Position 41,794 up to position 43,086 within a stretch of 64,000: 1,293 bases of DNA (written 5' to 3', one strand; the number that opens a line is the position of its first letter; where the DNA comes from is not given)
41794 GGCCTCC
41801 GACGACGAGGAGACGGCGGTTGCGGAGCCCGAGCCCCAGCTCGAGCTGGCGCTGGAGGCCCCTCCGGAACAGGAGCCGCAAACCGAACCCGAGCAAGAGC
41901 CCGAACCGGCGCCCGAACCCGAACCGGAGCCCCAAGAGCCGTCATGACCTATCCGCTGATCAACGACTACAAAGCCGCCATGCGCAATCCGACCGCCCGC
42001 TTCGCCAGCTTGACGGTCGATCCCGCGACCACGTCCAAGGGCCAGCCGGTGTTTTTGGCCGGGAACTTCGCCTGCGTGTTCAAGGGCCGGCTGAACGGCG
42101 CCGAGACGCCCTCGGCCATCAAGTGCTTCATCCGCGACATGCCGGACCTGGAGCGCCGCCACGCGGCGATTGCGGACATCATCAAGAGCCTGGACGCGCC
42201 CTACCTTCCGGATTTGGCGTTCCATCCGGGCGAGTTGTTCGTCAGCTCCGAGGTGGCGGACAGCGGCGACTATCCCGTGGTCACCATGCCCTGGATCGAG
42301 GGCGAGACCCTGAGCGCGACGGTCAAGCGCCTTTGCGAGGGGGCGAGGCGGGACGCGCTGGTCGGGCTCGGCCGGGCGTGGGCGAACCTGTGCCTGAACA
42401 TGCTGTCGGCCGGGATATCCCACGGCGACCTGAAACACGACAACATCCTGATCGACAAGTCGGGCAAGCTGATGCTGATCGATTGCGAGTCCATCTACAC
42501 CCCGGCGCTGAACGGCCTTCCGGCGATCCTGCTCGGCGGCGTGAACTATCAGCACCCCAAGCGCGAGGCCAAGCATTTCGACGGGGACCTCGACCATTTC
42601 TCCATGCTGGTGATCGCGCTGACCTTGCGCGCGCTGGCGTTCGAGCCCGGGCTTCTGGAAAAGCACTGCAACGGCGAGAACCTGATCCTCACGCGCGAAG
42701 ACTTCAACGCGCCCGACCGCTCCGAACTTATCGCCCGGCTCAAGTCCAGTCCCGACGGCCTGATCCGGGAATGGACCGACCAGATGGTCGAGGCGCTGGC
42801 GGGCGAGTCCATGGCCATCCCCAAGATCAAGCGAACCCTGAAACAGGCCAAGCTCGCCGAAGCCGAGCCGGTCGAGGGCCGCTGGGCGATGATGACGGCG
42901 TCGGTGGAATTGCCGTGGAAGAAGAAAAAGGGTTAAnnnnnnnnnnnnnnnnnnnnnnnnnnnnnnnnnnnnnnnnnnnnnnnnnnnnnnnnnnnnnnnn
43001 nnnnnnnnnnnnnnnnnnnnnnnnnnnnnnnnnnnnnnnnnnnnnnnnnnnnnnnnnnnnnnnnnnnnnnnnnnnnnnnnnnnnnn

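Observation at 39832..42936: vWA / PP2C / atypical kinase triad (TerY-P type) appended to the aminotransferase-hom operon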

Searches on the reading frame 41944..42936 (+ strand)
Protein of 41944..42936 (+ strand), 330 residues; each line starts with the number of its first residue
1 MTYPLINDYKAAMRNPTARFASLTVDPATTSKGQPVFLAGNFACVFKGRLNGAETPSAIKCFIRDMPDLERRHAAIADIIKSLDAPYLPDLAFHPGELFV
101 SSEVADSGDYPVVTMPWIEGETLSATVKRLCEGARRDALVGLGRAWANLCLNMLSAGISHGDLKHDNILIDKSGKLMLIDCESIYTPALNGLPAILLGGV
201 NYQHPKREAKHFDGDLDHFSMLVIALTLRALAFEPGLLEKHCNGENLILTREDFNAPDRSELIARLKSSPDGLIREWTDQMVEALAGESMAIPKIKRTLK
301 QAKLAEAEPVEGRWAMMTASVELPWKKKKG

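Call 3: search_protein_families(library=pfam, proteins=[window:41944-42936:+], max_evalue=0.01)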
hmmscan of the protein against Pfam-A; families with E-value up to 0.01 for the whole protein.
window:41944-42936:+ (330 aa): 3 families
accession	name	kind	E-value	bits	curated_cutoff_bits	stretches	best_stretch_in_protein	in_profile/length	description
PF00069.31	Pkinase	-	1.2e-05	25.3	31.7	1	40-180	10-141/263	Protein kinase domain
PF03109.22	ABC1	-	0.00035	20.2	22.9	1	112-181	144-211/244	ABC1 atypical kinase-like domain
PF01636.29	APH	-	0.00039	20.7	23.2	1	145-182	154-195/239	Phosphotransferase enzyme family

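Call 4: search_protein_families(library=padloc, proteins=[window:41944-42936:+], max_evalue=0.01)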
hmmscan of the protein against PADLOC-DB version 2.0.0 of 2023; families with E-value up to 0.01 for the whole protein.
window:41944-42936:+ (330 aa): 13 families
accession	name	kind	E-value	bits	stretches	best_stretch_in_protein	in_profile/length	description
PDLC02223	STK_OB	-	3.4e-49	166.2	1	1-306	1-301/562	-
PDLC04059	PD-T4-6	-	2.3e-07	28.2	1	104-181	79-155/433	-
PDLC03921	MkoA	-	2.6e-06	23.4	1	109-182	564-633/1607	-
PDLC04138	mad6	-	7.3e-06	23.1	0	155-180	171-196/659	mads_6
PDLC04042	PD-T4-6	-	1e-05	23.4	1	40-180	20-152/292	-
PDLC04047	PD-T4-6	-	3.7e-05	21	1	109-180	84-154/327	-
PDLC04058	PD-T4-6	-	0.0002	18.5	1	64-180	46-159/460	-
PDLC04056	PD-T4-6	-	0.00023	18.4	1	74-180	51-149/415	-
PDLC04043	PD-T4-6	-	0.00024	18.3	1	109-221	88-203/452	-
PDLC04053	PD-T4-6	-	0.00099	16.6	1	112-224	85-200/311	-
PDLC04039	PD-T4-6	-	0.0011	16.1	1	113-180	91-157/458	-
PDLC04048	PD-T4-6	-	0.0041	14.5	1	104-206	79-182/354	-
PDLC04052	PD-T4-6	-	0.0065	13.7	0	106-180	83-156/496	-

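Call 5: search_protein_families(library=ncbifam, proteins=[window:41944-42936:+], max_evalue=0.01)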
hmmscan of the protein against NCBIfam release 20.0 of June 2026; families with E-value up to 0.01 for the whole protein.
window:41944-42936:+ (330 aa): 11 families
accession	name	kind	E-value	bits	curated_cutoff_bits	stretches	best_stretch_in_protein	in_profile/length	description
NF038151.1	lanthi_synth_III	equivalog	4.4e-07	28.7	575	1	152-310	351-504/833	class III lanthionine synthetase LanKC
NF038150.1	lanthi_synth_IV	equivalog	2.1e-05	23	650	1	118-241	275-401/851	class IV lanthionine synthetase LanL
TIGR01982.1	UbiB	equivalog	0.00016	20.4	487.55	1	112-181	233-300/436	2-polyprenylphenol 6-hydroxylase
NF009651.0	PRK13184.1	equivalog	0.00066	17.7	839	1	93-180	60-156/932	serine/threonine-protein kinase PknD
NF011463.0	PRK14879.1-4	equivalog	0.00072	19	188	1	111-180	93-156/237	Kae1-associated kinase Bud32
NF011464.0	PRK14879.1-7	equivalog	0.00084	19.1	246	1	113-181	83-146/221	Kae1-associated kinase Bud32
TIGR03724.2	arch_bud32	equivalog_domain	0.001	18.6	125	1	113-181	70-128/193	KEOPS complex kinase/ATPase Bud32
NF011460.0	PRK14879.1-1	equivalog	0.0015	17.8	199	1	106-180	82-153/232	Kae1-associated kinase Bud32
NF041645.1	prot_kin_PA4780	equivalog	0.0023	17.3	350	1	151-180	157-185/274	PA4780 family RIO1-like protein kinase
NF002475.0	PRK01723.1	equivalog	0.0024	16.9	142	1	152-181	158-187/241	3-deoxy-D-manno-octulosonic acid kinase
NF046102.1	CellCycRegCcrZ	equivalog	0.003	17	400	1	155-184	152-181/260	cell cycle regulator CcrZ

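Call 11: find_homologous_proteins(query=window:41944-42936:+, max_evalue=0.00001)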
Query window:41944-42936:+ (330 aa): 99 proteins with E <= 0.00001 among 4762 candidates.
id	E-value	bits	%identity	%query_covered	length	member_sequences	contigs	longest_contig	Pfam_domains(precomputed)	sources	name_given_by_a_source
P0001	6.3e-221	750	100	100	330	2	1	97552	PF00069.32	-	-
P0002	1.3e-108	381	54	95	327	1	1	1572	-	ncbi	-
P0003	5.1e-108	379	54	95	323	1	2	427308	PF00069.32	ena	-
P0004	8.8e-106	372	53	95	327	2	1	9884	PF00069.32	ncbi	ncbi:MAG: protein kinase family protein [Rhodospirillales bacterium]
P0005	3.6e-105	370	52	95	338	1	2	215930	-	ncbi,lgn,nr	ncbi:MAG: protein kinase family protein [Alphaproteobacteria bacterium]|nr:protein kinase family pro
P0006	1.6e-103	364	54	92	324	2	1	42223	PF00069.32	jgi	-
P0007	2.7e-103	364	52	93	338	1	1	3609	-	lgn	-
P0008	3.3e-103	363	52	92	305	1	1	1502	PF00069.32,PF03109.23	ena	-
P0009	9.2e-103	362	53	94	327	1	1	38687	PF00069.32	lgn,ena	-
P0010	1.5e-102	361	53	95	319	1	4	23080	PF00069.32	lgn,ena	-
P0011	4.5e-102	360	54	95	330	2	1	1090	PF00069.32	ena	-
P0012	5.3e-102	359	52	95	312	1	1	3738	PF00069.32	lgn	-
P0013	8.5e-102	359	52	92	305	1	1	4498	PF00069.32,PF03109.23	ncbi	-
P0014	1.8e-101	358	51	94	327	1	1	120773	PF00069.32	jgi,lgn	jgi:serine/threonine protein kinase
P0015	2.3e-101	357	51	92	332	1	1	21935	PF00069.32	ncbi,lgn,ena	-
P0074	3.6e-87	311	50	91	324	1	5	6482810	-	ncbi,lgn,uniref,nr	ncbi:Non-specific serine/threonine protein kinase [Rhodovastum atsumiense]|uniref:Protein kinase fam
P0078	1.0e-48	184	35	98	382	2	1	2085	PF13240.12,PF12773.14,PF24463.2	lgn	-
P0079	3.4e-46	176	34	99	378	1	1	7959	PF00069.32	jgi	-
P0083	1.3e-41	161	32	91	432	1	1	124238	-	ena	-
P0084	3.5e-41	160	34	91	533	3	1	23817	PF00069.32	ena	-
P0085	1.5e-37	148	33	98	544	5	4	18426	-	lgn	-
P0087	4.3e-37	146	32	95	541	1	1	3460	PF00069.32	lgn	-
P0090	3.4e-35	140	29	93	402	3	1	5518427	-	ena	-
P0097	5.1e-31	126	31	86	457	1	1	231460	PF00069.32,PF01636.30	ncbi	-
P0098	8.4e-31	125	30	92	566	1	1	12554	PF00069.32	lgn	-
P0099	3.7e-26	110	33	77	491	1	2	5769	PF00069.32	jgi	jgi:serine/threonine protein kinase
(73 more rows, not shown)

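Call 12: find_encoding_contigs(protein=window:41944-42936:+, flank=10000, max_places=6)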
Protein window:41944-42936:+ (330 aa): 2 contigs read that carry it; 1 place shown.
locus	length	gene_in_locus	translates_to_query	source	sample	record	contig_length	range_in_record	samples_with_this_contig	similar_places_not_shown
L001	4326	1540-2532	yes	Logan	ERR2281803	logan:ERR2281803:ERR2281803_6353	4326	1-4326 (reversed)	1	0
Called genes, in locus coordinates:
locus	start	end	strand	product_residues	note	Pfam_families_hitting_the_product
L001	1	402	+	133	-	?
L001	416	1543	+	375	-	PF13672:PP2C_2 (weak)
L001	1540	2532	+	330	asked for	PF00069:Pkinase (faint)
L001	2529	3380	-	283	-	PF02146:SIR2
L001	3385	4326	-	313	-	?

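Call 14: find_related_loci(query=A1, collection=genome_contigs, flank=10000)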
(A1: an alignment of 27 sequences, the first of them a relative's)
Query A1 (330 aa) in genome_contigs; peptide patterns used: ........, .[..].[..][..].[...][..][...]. (x = any residue, [..] = any of these).
111 stretches matched a pattern; 103 encode a relative of the query (tblastn E <= 1e-3); the best 80 are kept; 78 distinct loci.
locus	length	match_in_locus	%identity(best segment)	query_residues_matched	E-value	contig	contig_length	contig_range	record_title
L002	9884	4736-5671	53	1-312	2e-114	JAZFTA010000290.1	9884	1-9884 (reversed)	MAG: Rhodospirillales bacterium isolate BS2bin.22 BS2bin.22_290, whole genome shotgun sequence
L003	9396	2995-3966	52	1-312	7e-114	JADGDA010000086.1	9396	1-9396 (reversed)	MAG: Alphaproteobacteria bacterium isolate nYQH56bin3 nYQH56_bin3_NODE_86_length_9396_cov_2.696641, whole genome shotgun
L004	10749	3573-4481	51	1-303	7e-109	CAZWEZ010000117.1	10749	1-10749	MAG TPA_asm: uncultured Thalassospiraceae bacterium isolate binchicken_co85_32 genome assembly, contig: NODE_3047_length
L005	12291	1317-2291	52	1-324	3e-107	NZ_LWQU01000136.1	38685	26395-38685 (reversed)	Magnetospirillum moscoviense strain BB-1 NODE_35_length_38685_cov_101.385_ID_5492, whole genome shotgun sequence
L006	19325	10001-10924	50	1-308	1e-106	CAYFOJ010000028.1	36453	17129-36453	MAG TPA_asm: uncultured Thalassospiraceae bacterium isolate ERP019367_co1_49 genome assembly, contig: NODE_1160_length_3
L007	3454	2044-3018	51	1-324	2e-108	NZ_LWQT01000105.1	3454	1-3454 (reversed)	Paramagnetospirillum marisnigri strain SP-1 NODE_76_length_3454_cov_108.071_ID_7078, whole genome shotgun sequence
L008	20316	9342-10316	52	1-324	2e-106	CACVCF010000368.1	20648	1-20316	Terasakiella sp. PR1 genome assembly, contig: MCP1_Contig_43, whole genome shotgun sequence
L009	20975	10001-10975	51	1-324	2e-106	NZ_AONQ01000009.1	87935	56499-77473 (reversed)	Paramagnetospirillum caucaseum strain SO-1 contig00009, whole genome shotgun sequence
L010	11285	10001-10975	51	1-324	1e-106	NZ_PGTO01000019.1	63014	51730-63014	Paramagnetospirillum kuznetsovii strain LBB-42 NODE_19_length_63014_cov_89.269, whole genome shotgun sequence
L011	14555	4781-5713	52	1-312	4e-106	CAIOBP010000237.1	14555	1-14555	MAG: uncultured Rhodospirillales bacterium isolate VK3_bin-0780 genome assembly, contig: bin-0780:237/255, whole genome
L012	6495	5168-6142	51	1-324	7e-106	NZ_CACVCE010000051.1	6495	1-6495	Magnetospirillum sp. LM-5, whole genome shotgun sequence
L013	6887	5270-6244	51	1-324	1e-105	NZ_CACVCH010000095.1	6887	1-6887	Magnetospirillum sp. SS-4, whole genome shotgun sequence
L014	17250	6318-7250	54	1-312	1e-105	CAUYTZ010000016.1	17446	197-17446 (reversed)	uncultured Gammaproteobacteria bacterium strain WCLP8 genome assembly, contig: WCLP8_Contig_114, whole genome shotgun se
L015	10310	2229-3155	49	1-309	8e-105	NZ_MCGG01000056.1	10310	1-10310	Magnetovibrio blakemorei strain MV-1 Q6, whole genome shotgun sequence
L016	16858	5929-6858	52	1-311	8e-105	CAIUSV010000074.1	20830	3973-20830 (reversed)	MAG: uncultured Rhodospirillaceae bacterium isolate E14_bin-2645 genome assembly, contig: bin-2645:74/93, whole genome s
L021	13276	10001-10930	51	1-311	1e-103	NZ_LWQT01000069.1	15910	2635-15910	Paramagnetospirillum marisnigri strain SP-1 NODE_42_length_15910_cov_97.1308_ID_4520, whole genome shotgun sequence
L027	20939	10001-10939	49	1-313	9e-103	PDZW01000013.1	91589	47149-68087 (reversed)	MAG: Alphaproteobacteria bacterium WMHbin7 scaffold43, whole genome shotgun sequence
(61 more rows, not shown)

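Call 21: search_protein_families(library=pfam, proteins=[L008:7124-7459:-, L008:7471-8097:-, L009:5187-7301:+, L006:11880-13820:+, L016:2576-3988:-, L006:11487-11867:+, L008:13658-14152:+, L027:4923-6722:+, L009:8109-8783:+, L008:4204-4491:+], max_evalue=0.001)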
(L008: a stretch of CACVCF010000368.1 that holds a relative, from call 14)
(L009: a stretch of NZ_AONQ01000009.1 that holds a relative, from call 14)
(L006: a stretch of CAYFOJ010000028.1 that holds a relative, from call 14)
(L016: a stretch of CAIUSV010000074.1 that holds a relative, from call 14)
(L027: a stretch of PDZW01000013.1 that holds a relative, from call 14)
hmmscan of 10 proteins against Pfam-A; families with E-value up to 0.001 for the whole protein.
L008:7124-7459:- (111 aa): 0 families

L008:7471-8097:- (208 aa): 0 families

L009:5187-7301:+ (704 aa): 6 families
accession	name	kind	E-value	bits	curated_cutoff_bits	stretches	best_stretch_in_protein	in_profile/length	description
PF02421.24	FeoB_N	-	1.4e-53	181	27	1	6-159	2-155/156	Ferrous iron transport protein B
PF07670.19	Gate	-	2e-41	141.1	29.6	2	356-451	2-104/104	Nucleoside recognition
PF17910.6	FeoB_Cyto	-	1.2e-19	70.9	23.4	1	177-267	1-88/90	FeoB cytosolic helical domain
PF01926.29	MMR_HSR1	-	1.6e-18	67.3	21.9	1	6-117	1-112/113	50S ribosome-binding GTPase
PF07664.17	FeoB_C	-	4.8e-18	65.1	26.6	1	460-511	1-53/54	Ferrous iron transport protein B C terminus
PF04548.22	AIG1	-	0.00011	22.1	27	1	6-96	2-97/212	AIG1 family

L006:11880-13820:+ (646 aa): 2 families
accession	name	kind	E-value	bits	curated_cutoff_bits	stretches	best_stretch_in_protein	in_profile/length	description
PF07690.21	MFS_1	-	1.7e-29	103.3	33.4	2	229-607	2-303/347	Major Facilitator Superfamily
PF01794.25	Ferric_reduct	-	6.4e-12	46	28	1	474-581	8-120/121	Ferric reductase like transmembrane component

L016:2576-3988:- (470 aa): 1 family
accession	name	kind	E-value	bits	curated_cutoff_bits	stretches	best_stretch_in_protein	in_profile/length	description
PF09105.16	SelB-wing_1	-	0.00016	21.8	25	0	250-276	6-31/59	Elongation factor SelB, winged helix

L006:11487-11867:+ (126 aa): 1 family
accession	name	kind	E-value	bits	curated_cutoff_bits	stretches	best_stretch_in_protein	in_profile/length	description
PF18509.6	MCR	-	2.4e-22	78.6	30.4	2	57-84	1-28/30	Magnetochrome domain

L008:13658-14152:+ (164 aa): 1 family
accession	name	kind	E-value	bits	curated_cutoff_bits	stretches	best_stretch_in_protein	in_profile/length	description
PF01814.28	Hemerythrin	-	2e-14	54.6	25.3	1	21-135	2-123/127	Hemerythrin HHE cation binding domain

L027:4923-6722:+ (599 aa): 3 families
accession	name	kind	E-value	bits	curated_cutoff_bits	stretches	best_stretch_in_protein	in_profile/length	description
PF00805.28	Pentapeptide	-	3.4e-39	132.4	20.2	5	121-158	2-39/40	Pentapeptide repeats (8 copies)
PF13576.12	Pentapeptide_3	-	2.3e-12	47.4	27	0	139-180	3-47/48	Pentapeptide repeats (9 copies)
PF13599.13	Pentapeptide_4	-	6.4e-10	39.4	38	0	98-166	10-77/78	Pentapeptide repeat region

L009:8109-8783:+ (224 aa): 0 families

L008:4204-4491:+ (95 aa): 1 family
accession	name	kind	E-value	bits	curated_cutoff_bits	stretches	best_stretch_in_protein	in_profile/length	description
PF04023.20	FeoA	-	4.6e-18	65.5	23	1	22-93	2-73/74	FeoA domain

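Call 35: find_encoding_contigs(protein=P0003, flank=10000, max_places=2)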
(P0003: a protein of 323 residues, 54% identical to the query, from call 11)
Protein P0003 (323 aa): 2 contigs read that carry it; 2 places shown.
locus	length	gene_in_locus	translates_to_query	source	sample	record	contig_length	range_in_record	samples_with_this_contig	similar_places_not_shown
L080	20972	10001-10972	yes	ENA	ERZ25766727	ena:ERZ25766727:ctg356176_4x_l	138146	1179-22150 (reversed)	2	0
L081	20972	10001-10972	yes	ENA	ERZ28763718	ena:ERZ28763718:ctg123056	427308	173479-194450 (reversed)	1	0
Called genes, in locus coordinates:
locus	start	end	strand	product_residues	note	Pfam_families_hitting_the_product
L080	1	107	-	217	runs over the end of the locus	PF01467:CTP_transf_like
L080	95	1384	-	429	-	PF00171:Aldedh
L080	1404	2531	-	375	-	PF00696:AA_kinase, PF01472:PUA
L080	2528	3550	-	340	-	PF01018:GTP1_OBG, PF02421:FeoB_N (weak), PF01926:MMR_HSR1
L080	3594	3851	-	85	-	PF01016:Ribosomal_L27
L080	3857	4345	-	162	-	-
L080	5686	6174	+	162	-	PF01527:HTH_Tnp_1, PF02796:HTH_7 (faint), PF13551:HTH_29 (weak), PF13384:HTH_23 (weak), PF13518:HTH_28 (weak), PF01527:HTH_Tnp_1, PF13384:HTH_23 (weak), PF13518:HTH_28 (weak), +1 more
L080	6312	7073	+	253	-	PF13276:HTH_21, PF00665:rve, PF13683:rve_3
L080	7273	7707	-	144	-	-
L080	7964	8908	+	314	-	-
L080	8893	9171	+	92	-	-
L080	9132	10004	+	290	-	-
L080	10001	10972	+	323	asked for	PF00069:Pkinase (weak)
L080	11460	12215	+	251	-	-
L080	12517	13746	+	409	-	-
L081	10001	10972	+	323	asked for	PF00069:Pkinase (weak)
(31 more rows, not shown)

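Call 36: find_encoding_contigs(protein=P0005, flank=10000, max_places=2)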
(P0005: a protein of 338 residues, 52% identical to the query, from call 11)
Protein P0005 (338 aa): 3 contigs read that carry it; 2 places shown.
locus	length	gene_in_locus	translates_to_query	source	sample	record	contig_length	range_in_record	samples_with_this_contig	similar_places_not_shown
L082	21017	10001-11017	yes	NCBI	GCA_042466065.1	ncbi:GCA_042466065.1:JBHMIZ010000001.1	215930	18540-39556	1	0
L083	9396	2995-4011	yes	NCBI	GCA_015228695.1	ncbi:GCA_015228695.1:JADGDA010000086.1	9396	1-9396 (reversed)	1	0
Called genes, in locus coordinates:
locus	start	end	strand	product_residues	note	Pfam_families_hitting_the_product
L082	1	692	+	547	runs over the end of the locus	PF02878:PGM_PMM_I, PF02879:PGM_PMM_II, PF02880:PGM_PMM_III, PF24947:PGM1_C_vert_fung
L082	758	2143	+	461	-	PF02878:PGM_PMM_I, PF02879:PGM_PMM_II, PF02880:PGM_PMM_III, PF00408:PGM_PMM_IV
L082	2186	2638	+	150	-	-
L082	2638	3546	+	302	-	PF03755:YicC-like_N, PF08340:YicC-like_C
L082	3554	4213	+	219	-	PF00625:Guanylate_kin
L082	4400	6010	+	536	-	PF06429:Flg_bbr_C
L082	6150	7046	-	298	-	PF00140:Sigma70_r1_2 (weak), PF04542:Sigma70_r2, PF04545:Sigma70_r4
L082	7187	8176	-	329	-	PF01479:S4, PF00849:PseudoU_synth_2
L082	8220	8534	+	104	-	-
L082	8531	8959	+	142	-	PF01398:JAB, PF14464:Prok-JAB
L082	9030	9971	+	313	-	-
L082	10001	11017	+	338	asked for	-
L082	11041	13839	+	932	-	PF20464:MmeI_N, PF20465:MmeI_hel, PF02384:N6_Mtase (faint), PF20473:MmeI_Mtase, PF20466:MmeI_TRD, PF20467:MmeI_C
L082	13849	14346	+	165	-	-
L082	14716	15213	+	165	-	-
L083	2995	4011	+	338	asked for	-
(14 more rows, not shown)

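Call 37: find_encoding_contigs(protein=P0074, flank=10000, max_places=2)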
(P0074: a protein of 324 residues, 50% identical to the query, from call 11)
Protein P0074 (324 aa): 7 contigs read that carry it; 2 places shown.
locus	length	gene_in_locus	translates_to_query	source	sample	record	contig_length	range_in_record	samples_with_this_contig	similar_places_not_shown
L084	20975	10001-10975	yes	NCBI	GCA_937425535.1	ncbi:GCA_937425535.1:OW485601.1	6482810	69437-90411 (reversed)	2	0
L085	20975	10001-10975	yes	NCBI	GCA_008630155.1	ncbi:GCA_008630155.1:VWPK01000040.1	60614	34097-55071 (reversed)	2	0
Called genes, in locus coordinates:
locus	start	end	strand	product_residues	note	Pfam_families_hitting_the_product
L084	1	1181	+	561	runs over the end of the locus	-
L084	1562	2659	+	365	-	PF00022:Actin, PF06723:MreB_Mbl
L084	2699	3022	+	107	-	-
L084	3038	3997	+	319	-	PF01545:Cation_efflux, PF16916:ZT_dimer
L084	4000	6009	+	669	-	PF13365:Trypsin_2, PF01925:TauE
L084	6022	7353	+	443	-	PF00083:Sugar_tr (faint), PF07690:MFS_1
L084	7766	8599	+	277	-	-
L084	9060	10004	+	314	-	-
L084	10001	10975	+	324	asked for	-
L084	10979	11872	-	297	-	PF05368:NmrA, PF13460:NAD_binding_10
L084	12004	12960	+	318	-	PF12852:Cupin_6, PF12833:HTH_18, PF00165:HTH_AraC (weak)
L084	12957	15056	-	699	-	PF00012:HSP70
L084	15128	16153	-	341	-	-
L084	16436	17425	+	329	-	PF03480:DctP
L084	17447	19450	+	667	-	PF00672:HAMP, PF00015:MCPsignal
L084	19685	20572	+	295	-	-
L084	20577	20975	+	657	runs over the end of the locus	-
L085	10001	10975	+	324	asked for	-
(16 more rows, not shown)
